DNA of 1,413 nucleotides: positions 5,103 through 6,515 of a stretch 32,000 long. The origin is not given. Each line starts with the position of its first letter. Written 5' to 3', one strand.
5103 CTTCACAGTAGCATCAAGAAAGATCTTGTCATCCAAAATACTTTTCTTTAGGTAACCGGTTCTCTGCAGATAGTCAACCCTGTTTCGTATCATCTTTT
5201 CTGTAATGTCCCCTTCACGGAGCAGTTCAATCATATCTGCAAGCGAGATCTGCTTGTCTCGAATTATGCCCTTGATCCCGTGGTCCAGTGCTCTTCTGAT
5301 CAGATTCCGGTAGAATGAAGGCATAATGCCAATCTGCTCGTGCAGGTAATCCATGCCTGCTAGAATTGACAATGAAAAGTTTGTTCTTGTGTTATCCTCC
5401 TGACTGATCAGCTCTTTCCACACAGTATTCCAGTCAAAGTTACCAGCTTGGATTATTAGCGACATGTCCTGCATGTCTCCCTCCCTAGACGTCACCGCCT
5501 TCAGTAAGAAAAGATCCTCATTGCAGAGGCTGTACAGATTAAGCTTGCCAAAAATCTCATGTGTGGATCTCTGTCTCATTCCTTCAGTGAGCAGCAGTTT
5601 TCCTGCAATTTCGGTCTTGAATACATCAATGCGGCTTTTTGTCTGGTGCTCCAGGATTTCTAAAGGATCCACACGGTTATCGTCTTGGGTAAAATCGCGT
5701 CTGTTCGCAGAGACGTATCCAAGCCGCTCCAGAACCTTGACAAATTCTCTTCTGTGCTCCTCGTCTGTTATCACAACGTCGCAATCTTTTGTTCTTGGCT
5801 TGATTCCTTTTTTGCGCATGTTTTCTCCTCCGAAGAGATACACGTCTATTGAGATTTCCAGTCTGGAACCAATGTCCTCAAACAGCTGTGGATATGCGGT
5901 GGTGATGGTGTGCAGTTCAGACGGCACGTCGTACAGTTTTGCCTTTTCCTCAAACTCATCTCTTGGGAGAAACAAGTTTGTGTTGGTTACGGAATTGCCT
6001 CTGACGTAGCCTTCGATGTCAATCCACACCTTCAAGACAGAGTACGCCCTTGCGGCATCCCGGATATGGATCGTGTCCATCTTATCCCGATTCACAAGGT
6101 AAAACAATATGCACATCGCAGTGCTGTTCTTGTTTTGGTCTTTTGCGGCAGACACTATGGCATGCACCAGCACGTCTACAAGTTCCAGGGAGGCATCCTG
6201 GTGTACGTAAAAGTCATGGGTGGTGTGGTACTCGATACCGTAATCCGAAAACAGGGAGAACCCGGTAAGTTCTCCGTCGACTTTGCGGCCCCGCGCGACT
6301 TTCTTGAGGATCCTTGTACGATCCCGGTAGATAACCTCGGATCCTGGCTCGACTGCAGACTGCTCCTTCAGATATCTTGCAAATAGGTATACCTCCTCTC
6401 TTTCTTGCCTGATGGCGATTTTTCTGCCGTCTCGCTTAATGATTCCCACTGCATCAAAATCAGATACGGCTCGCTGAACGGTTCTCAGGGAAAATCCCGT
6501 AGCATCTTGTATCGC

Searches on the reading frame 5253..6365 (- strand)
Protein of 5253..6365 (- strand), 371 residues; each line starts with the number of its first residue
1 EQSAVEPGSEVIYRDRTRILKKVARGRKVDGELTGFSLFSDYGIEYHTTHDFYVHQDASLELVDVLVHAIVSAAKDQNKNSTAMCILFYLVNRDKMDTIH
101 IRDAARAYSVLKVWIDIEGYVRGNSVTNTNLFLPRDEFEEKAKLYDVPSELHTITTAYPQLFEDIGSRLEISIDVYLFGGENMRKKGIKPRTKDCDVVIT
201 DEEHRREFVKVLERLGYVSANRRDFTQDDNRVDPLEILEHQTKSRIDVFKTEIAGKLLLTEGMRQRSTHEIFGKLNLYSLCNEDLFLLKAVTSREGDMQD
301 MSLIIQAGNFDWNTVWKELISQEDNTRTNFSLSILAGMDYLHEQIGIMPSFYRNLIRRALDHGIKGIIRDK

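Call 50: find_homologous_proteins(query=A2, max_evalue=0.001)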
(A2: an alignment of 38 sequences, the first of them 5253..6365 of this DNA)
Query A2 (38 sequences) (371 aa, profile of the alignment): 96 proteins with E <= 0.001 among 8000 candidates.
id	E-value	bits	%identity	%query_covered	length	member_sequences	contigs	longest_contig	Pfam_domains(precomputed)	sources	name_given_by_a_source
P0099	3.8e-173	594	42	99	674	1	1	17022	-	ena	-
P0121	8.4e-165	567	41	96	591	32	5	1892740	-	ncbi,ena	-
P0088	1.0e-164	566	43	99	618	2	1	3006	PF24271.2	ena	-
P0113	5.3e-164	564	42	96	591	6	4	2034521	PF08279.19,PF01978.26,PF25213.2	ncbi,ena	-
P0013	4.1e-163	561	60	99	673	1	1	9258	PF00382.25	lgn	-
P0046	3.3e-162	558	51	99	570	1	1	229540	-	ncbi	-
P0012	3.3e-162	558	60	99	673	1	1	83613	PF00382.25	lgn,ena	-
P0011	6.5e-162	557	61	99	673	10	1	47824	PF00382.25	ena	-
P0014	1.0e-161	556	61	99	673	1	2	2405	PF00382.25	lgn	-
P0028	1.7e-161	556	52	100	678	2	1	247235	PF00382.25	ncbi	-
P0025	6.6e-161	554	52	100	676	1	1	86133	PF01978.26,PF00382.25,PF12802.14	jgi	jgi:DNA-binding HxlR family transcriptional regulator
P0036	1.0e-160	553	50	100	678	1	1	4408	PF01978.26,PF00382.25,PF24409.2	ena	-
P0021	1.1e-160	553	57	100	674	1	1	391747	PF00382.25,PF19502.6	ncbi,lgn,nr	ncbi:MAG: hypothetical protein KGI27_02265 [Thaumarchaeota archaeon]|nr:hypothetical protein [Nitros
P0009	1.3e-160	553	64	100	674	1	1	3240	PF00382.25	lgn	-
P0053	3.4e-160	551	50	100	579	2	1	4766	PF01978.26,PF24409.2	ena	-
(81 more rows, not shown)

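Call 61: predict_structure(alignment_id=A3)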
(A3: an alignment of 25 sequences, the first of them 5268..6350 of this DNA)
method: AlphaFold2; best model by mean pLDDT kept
length: 361 residues; sequences in the alignment: 25
mean_pLDDT: 89.6   pTM: 0.64
mean pLDDT of the five models: 89.6, 89.4, 88.7, 87.9, 87.3
residues with pLDDT >= 90: 216; 70-90: 141; 50-70: 4; < 50: 0
segments of 3 or more residues with pLDDT < 50: none
pLDDT, mean of each block of 10 residues (from residue 1): 89 94 91 92 93 94 97 96 92 86 93 82 92 90 75 88 96 93 83 93 95 85 79 85 85 92 96 96 84 86 90 94 88 83 89 88 76
secondary structure, 60 per line:
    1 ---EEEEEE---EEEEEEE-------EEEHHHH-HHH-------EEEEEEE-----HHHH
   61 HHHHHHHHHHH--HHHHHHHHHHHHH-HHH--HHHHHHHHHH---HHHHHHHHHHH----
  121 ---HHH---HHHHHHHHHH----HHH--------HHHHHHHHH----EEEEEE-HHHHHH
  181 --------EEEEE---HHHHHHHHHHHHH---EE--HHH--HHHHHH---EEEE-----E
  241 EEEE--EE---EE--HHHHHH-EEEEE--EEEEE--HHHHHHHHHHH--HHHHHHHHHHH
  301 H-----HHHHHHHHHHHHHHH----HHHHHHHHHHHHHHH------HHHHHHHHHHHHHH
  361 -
elements in order: E4-9 E13-19 E27-29 H30-33 E45-51 H57-71 H74-86 H93-102 H106-116 H130-139 H155-163 E168-173 H175-180 E189-193 H197-209 H222-227 E231-234 E240-244 H256-261 E263-267 E270-274 H277-287 H290-301 H307-321 H326-340 H347-360

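Call 62: search_protein_representatives(alignment_id=A3)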
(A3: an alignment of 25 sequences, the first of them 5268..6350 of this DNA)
Query: 25 sequences, 361 profile positions. Proteins with E-value up to 0.001 (for the whole library): 1368; up to 1e-10: 646; up to 1e-30: 264. The best 150 are listed.
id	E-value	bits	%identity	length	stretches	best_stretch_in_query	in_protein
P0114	1.4e-151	521.1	-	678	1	1-360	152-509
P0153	4.2e-151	519.5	-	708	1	3-360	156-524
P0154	1.8e-145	501.0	-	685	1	1-360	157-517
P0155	5.0e-145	499.5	-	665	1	4-360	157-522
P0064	8.7e-142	488.8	-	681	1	1-360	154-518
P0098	1.8e-141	487.8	-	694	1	1-360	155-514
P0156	1.1e-136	472.1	-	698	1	3-360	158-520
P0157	1.5e-132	458.4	-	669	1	2-360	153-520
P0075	3.0e-132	457.5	-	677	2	3-360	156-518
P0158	1.1e-127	442.4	-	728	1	3-360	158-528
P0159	3.0e-125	434.4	-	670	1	1-360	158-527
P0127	5.0e-125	433.7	-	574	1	2-360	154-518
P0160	2.0e-124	431.7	-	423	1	44-360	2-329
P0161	2.6e-122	424.8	-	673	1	3-360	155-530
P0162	1.3e-120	419.2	-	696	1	1-360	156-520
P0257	2.1e-44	168.5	-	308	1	1-147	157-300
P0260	6.4e-43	163.6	-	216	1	150-356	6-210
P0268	4.8e-42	160.7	-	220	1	150-354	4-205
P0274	1.1e-41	159.6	-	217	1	152-356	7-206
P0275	1.2e-41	159.4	-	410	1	25-360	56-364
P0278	6.5e-41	157.0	-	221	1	149-353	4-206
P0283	2.7e-40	154.9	-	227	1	150-352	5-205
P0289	2.4e-39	151.8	-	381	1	150-352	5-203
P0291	4.7e-39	150.9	-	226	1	149-353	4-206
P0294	6.4e-39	150.4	-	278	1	153-359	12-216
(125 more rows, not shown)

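Call 65: search_protein_families(library=pfam, proteins=[P0260, P0268, P0274, P0278, P0283, P0291, P0294, P0289, P0275, P0257], max_evalue=0.01)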
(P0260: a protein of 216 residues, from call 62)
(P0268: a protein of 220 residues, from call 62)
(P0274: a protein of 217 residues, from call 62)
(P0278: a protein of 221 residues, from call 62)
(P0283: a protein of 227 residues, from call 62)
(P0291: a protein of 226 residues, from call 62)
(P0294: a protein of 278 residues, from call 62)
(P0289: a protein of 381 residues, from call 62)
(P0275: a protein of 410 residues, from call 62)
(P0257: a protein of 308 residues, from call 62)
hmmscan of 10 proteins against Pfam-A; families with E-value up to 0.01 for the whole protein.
P0260 (216 aa): 1 family
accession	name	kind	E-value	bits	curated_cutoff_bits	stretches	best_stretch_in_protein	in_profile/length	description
PF19502.5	DUF6036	-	2.9e-07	30.9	23.6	1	9-166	3-131/164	Nucleotidyltransferase of unknown function (DUF6036)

P0268 (220 aa): 1 family
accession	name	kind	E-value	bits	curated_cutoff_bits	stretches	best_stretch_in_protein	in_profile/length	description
PF19502.5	DUF6036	-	4.3e-09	36.8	23.6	1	22-169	20-138/164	Nucleotidyltransferase of unknown function (DUF6036)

P0274 (217 aa): 1 family
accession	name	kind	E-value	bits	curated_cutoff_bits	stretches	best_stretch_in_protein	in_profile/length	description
PF19502.5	DUF6036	-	5.5e-07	30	23.6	1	23-160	20-128/164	Nucleotidyltransferase of unknown function (DUF6036)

P0278 (221 aa): 1 family
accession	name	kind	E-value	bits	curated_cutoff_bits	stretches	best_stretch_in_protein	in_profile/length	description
PF19502.5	DUF6036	-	9.6e-08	32.4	23.6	1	7-162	5-129/164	Nucleotidyltransferase of unknown function (DUF6036)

P0283 (227 aa): 1 family
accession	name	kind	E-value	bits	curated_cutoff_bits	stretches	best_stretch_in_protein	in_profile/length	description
PF19502.5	DUF6036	-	0.00024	21.4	23.6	1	9-167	4-133/164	Nucleotidyltransferase of unknown function (DUF6036)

P0291 (226 aa): 1 family
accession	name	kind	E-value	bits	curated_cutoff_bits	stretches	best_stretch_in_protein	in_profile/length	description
PF19502.5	DUF6036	-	6.4e-09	36.2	23.6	1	20-166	17-131/164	Nucleotidyltransferase of unknown function (DUF6036)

P0294 (278 aa): 2 families
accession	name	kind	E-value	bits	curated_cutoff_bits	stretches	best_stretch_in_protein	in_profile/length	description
PF19502.5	DUF6036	-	1.5e-09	38.3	23.6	1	12-170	6-131/164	Nucleotidyltransferase of unknown function (DUF6036)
PF09970.15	DUF2204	-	0.006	16.7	20.3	1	16-160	5-146/181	Nucleotidyl transferase of unknown function (DUF2204)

P0289 (381 aa): 1 family
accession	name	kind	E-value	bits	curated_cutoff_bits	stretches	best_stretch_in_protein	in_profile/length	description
PF19502.5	DUF6036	-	8.2e-07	29.4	23.6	1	7-170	2-138/164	Nucleotidyltransferase of unknown function (DUF6036)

P0275 (410 aa): 12 families
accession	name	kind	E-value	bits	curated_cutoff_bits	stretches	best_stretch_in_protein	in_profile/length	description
PF01022.26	HTH_5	-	2.1e-06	27.9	22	1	368-402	13-47/47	Bacterial regulatory protein, arsR family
PF13412.12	HTH_24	-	3.7e-05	23.6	21.9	1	363-401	8-48/48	Winged helix-turn-helix DNA-binding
PF01978.25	TrmB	-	0.00037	20.7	25.6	1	368-407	20-59/68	Sugar-specific transcriptional regulator TrmB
PF13551.12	HTH_29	-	0.00076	20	28.1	1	362-401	4-46/64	Winged helix-turn helix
PF13384.12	HTH_23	-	0.0016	18.7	24.6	1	361-399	9-46/50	Homeodomain-like domain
PF14907.12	NTP_transf_5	-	0.0027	17.8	31.2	1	207-252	95-141/249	Uncharacterised nucleotidyltransferase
PF14493.12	HTH_40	-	0.0032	18.2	27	1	364-399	6-41/89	Helix-turn-helix domain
PF09339.16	HTH_IclR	-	0.0039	17.4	22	1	370-403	18-51/52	IclR helix-turn-helix domain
PF02082.26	Rrf2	-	0.0041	17.7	30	1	362-401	15-54/132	Iron-dependent Transcriptional regulator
PF12833.13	HTH_18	-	0.006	17.3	33.6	0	354-395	31-70/80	Helix-turn-helix domain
PF16365.12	EutK_C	-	0.0066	16.9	27.5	0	371-407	15-51/52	Ethanolamine utilization protein EutK C-terminus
PF13463.12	HTH_27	-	0.0086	16.8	22.2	0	362-405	7-53/68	Winged helix DNA-binding domain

P0257 (308 aa): 4 families
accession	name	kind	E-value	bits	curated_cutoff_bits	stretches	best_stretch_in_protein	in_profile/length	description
PF01978.25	TrmB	-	2.8e-07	30.7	25.6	1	9-55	10-57/68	Sugar-specific transcriptional regulator TrmB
PF25213.1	HVO_A0261_N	-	9.3e-05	22.7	35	0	10-57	14-61/86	HVO_A0261 N-terminal domain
PF12802.13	MarR_2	-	0.00023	21.7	27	0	9-53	7-53/61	MarR family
PF01047.28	MarR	-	0.006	16.9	24.6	0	19-52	16-49/59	MarR family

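Call 66: fold_search(model_id=the predicted structure, library=pdb)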
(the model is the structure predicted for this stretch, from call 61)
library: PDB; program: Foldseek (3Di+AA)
matches with E <= 10: 262; with E <= 0.001: 1
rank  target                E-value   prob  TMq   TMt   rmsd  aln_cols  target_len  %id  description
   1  8an5_B                7.7e-05  1.00  0.29  0.51   8.8       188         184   12  MenAT1 toxin-antitoxin complex (rv0078a-rv0078b) from Mycobacterium tuberculosis H37Rv (released 2023-08-02)
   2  4fo1_A                1.1e-03  1.00  0.31  0.64   5.1       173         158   13  Crystal structure of lincosamide antibiotic adenylyltransferase LnuA, apo (released 2012-07-04)
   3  8an5_A                1.5e-03  1.00  0.28  0.47  10.0       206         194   13  MenAT1 toxin-antitoxin complex (rv0078a-rv0078b) from Mycobacterium tuberculosis H37Rv (released 2023-08-02)
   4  5uvd                  2.2e-03  1.00  0.28  0.43   7.0       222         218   14  Crystal structure of an antigenic nucleotidyltransferase-like protein from Paracoccidioides brasiliensis (released 2018-01-31)
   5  8an4_B                3.5e-03  1.00  0.27  0.46   9.1       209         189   11  MenT1 toxin (rv0078a) from Mycobacterium tuberculosis H37Rv (released 2023-08-02)
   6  2ewr                  6.0e-03  1.00  0.32  0.66   4.4       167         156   11  Crystal structure of a putative nucleotidyltransferase (tm1012) from Thermotoga maritima at 1.60 A resolution (released 2005-12-06)
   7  2fcl                  8.8e-03  1.00  0.31  0.64   4.6       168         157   13  Crystal structure of a putative nucleotidyltransferase (tm1012) from Thermotoga maritima at 1.35 A resolution (released 2006-03-14)
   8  7qpr_A                1.1e-02  0.41  0.18  0.12  15.3       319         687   11  Structure of full length SpoT (released 2023-01-18)
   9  5hc9_A                1.4e-02  0.77  0.21  0.18  14.4       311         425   11  Thermotoga maritima CCA-adding enzyme complexed with tRNA_CCA (released 2016-04-27)
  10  7qpr_D                2.0e-02  0.47  0.19  0.13  14.0       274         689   10  Structure of full length SpoT (released 2023-01-18)
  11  6e0o_A                2.7e-02  0.84  0.23  0.29  11.9       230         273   11  Structure of Elizabethkingia meningoseptica CdnE cyclic dinucleotide synthase with pppA[3'-5']pA (released 2019-02-20)
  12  4wse_B                3.4e-02  0.95  0.28  0.21   8.2       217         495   13  Crystal structure of the Mimivirus polyadenylate synthase (released 2015-04-01)
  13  6e0n                  4.0e-02  0.69  0.22  0.28  12.1       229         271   12  Structure of Elizabethkingia meningoseptica CdnE cyclic dinucleotide synthase with GTP and Apcpp (released 2019-02-20)
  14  3h39_A                4.2e-02  0.69  0.23  0.20  13.1       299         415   14  The complex structure of CCA-adding enzyme with ATP (released 2009-10-13)
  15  4hx0                  4.7e-02  0.99  0.25  0.50   5.6       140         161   16  Crystal structure of a putative nucleotidyltransferase (TM1012) from Thermotoga maritima at 1.87 A resolution (released 2013-09-11)
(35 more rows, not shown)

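Call 67: find_encoding_contigs(protein=P0268, flank=4000, max_places=4)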
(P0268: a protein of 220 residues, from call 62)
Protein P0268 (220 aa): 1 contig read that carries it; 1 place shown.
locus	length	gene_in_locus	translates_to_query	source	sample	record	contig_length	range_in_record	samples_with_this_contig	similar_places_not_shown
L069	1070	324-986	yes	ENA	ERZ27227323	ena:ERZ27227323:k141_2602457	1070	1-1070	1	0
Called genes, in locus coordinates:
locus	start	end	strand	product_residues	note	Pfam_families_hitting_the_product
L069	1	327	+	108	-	?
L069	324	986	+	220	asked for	PF19502:DUF6036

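Call 69: find_encoding_contigs(protein=P0291, flank=4000, max_places=4)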
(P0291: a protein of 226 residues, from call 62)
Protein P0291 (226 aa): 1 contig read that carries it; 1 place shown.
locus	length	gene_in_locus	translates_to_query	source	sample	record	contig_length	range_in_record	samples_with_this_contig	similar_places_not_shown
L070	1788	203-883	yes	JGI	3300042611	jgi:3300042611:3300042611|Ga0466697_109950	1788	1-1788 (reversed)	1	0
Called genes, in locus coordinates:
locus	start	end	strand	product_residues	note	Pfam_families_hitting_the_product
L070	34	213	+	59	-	-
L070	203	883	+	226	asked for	PF19502:DUF6036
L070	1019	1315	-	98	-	-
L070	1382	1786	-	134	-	?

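Call 72: find_encoding_contigs(protein=P0257, flank=5000, max_places=3)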
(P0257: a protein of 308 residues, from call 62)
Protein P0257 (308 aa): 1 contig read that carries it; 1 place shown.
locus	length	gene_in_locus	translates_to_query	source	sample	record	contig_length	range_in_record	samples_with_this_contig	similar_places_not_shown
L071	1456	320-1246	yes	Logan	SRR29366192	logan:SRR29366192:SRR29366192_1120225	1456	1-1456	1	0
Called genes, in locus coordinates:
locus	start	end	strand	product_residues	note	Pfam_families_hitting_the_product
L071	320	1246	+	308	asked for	PF01978:TrmB (faint)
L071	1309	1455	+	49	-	?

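Call 76: find_homologous_proteins(query=A4, max_evalue=0.00001)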
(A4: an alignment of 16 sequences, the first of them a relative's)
Query A4 (16 sequences) (220 aa, profile of the alignment): 403 proteins with E <= 0.00001 among 7574 candidates; the best 120 are listed.
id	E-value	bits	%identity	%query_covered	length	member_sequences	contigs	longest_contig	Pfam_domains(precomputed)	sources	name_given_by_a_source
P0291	1.3e-78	281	35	89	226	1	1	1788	PF19502.6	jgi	jgi:hypothetical protein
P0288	8.5e-77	275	34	92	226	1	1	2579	PF19502.6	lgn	-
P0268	1.2e-75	272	100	100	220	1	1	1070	PF19502.6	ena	-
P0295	4.0e-72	260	38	78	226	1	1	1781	PF19502.6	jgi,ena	-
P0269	8.1e-72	259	34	94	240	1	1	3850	PF19502.6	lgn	-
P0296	1.2e-71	259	33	100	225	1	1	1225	PF19502.6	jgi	jgi:hypothetical protein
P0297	2.2e-71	258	45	92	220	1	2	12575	PF19502.6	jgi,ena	-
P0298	2.2e-71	258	45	94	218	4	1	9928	PF19502.6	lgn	-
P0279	4.9e-71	257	30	90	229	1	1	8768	-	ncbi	-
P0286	9.3e-71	256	33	84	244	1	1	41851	PF19502.6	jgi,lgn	jgi:hypothetical protein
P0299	7.2e-70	253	35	87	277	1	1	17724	PF19502.6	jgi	jgi:hypothetical protein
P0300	7.9e-70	253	43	94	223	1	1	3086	PF19502.6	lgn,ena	-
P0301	8.1e-70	253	42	94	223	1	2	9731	PF19502.6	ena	-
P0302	8.7e-70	253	32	89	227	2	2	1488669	PF19502.6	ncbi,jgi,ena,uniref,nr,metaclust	ncbi:hypothetical protein Mpt1_c10250 [Candidatus Methanoplasma termitum]|uniref:DUF6036 domain-cont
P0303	9.4e-70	252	43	94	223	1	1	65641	PF19502.6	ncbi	-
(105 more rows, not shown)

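Call 77: find_encoding_contigs(protein=P0302, flank=4000, max_places=2)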
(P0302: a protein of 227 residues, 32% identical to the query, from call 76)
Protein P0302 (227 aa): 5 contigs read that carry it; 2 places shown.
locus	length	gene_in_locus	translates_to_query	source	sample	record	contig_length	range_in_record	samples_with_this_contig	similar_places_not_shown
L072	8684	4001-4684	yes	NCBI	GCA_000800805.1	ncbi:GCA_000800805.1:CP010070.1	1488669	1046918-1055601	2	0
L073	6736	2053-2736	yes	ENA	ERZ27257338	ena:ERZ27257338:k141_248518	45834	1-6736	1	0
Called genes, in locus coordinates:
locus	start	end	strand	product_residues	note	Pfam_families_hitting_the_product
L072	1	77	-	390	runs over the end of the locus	-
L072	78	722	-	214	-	-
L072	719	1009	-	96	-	-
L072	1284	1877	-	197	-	-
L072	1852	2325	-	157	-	-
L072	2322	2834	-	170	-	PF04383:KilA-N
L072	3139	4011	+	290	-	PF01047:MarR (faint), PF01978:TrmB (faint), PF12802:MarR_2 (faint)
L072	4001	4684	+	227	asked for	PF19502:DUF6036 (weak)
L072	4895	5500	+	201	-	PF00583:Acetyltransf_1 (faint)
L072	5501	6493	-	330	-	PF03741:TerC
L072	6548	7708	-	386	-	PF00226:DnaJ, PF01556:DnaJ_C, PF00684:DnaJ_CXXCXGXG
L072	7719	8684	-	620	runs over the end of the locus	PF00012:HSP70, PF06723:MreB_Mbl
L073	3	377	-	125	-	?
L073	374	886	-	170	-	PF04383:KilA-N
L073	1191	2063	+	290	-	PF01047:MarR (faint), PF01978:TrmB (faint), PF12802:MarR_2 (faint)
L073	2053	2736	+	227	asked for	PF19502:DUF6036 (weak)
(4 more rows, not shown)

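Call 78: find_encoding_contigs(protein=P0303, flank=4000, max_places=2)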
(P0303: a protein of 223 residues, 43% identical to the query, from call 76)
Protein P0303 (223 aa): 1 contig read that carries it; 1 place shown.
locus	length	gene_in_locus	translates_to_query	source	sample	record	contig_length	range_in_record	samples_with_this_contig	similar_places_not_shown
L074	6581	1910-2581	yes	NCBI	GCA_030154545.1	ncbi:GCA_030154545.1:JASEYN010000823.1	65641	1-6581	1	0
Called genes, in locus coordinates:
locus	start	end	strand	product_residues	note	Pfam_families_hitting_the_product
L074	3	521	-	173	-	?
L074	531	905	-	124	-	PF12643:MazG-like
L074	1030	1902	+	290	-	PF01978:TrmB (weak)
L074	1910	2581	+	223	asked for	PF19502:DUF6036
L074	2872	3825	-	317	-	PF01636:APH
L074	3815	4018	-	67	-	-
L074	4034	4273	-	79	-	PF03891:DUF333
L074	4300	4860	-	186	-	-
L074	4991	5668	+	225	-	-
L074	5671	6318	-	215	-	-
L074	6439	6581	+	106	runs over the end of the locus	PF00391:PEP-utilizers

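Call 84: find_related_loci(query=A3, collection=viral_contigs, flank=5000)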
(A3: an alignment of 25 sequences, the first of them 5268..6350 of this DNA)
Query A3 (361 aa) in viral_contigs; peptide patterns used: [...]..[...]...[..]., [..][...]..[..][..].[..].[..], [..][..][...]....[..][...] (x = any residue, [..] = any of these).
190 stretches matched a pattern, but none encodes a relative of the query by tblastn (E <= 1e-3).
